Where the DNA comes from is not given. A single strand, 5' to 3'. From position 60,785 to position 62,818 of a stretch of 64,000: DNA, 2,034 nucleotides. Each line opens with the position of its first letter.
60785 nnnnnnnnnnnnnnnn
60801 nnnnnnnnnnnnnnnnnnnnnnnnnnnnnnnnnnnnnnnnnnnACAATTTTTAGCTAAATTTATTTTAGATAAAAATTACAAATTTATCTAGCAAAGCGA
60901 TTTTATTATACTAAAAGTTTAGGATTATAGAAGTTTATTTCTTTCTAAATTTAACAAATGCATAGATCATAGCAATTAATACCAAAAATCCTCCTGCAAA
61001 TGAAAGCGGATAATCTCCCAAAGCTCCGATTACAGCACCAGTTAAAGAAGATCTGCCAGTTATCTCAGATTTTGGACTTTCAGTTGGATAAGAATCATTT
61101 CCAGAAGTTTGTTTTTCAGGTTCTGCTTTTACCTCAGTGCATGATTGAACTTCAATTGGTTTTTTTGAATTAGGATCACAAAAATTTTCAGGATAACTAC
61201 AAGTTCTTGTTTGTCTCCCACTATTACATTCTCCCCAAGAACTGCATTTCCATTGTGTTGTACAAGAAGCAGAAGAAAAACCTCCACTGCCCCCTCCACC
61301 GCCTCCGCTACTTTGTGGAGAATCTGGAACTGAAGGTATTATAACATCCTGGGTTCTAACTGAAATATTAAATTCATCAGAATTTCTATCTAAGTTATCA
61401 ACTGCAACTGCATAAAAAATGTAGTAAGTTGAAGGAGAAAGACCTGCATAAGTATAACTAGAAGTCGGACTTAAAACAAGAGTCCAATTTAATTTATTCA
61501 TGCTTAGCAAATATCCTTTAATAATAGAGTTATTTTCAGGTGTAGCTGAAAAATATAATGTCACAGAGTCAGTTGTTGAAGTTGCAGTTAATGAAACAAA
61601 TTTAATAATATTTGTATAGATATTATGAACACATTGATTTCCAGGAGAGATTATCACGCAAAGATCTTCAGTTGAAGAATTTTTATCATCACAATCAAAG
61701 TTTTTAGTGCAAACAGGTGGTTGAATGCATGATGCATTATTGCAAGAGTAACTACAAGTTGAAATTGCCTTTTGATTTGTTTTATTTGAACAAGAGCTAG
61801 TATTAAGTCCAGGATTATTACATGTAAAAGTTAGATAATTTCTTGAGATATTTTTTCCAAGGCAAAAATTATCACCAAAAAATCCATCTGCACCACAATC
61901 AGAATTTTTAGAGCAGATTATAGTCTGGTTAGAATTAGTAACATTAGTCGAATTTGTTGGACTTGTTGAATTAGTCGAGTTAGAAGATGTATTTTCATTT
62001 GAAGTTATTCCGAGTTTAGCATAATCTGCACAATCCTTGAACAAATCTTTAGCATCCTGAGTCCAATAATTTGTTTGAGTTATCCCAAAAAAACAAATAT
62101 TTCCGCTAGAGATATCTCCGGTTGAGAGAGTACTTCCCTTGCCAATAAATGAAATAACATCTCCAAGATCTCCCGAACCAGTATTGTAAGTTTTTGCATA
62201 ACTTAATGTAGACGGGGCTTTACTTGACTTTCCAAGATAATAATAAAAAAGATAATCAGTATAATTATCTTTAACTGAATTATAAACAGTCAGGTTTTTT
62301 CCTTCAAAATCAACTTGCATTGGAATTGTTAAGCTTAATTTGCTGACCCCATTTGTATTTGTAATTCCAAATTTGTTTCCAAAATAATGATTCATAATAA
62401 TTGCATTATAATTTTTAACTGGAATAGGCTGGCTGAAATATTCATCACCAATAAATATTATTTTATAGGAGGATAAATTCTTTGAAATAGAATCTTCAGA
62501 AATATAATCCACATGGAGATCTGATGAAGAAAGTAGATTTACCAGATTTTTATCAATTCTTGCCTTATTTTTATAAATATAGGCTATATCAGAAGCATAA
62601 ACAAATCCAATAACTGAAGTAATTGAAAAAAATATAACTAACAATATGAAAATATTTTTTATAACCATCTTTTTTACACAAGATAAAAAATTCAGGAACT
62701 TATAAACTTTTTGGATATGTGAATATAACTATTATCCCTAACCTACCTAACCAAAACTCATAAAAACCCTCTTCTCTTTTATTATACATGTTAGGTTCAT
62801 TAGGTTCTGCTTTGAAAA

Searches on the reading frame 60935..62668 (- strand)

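Call 34: search_protein_families(library=pfam, proteins=[window:60935-62668:-], max_evalue=0.01)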
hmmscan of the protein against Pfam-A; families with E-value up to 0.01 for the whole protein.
window:60935-62668:- (577 aa): 1 family
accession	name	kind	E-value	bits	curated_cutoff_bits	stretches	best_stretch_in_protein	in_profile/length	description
PF00041.27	fn3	-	0.00051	20.6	25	1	360-424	8-70/84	Fibronectin type III domain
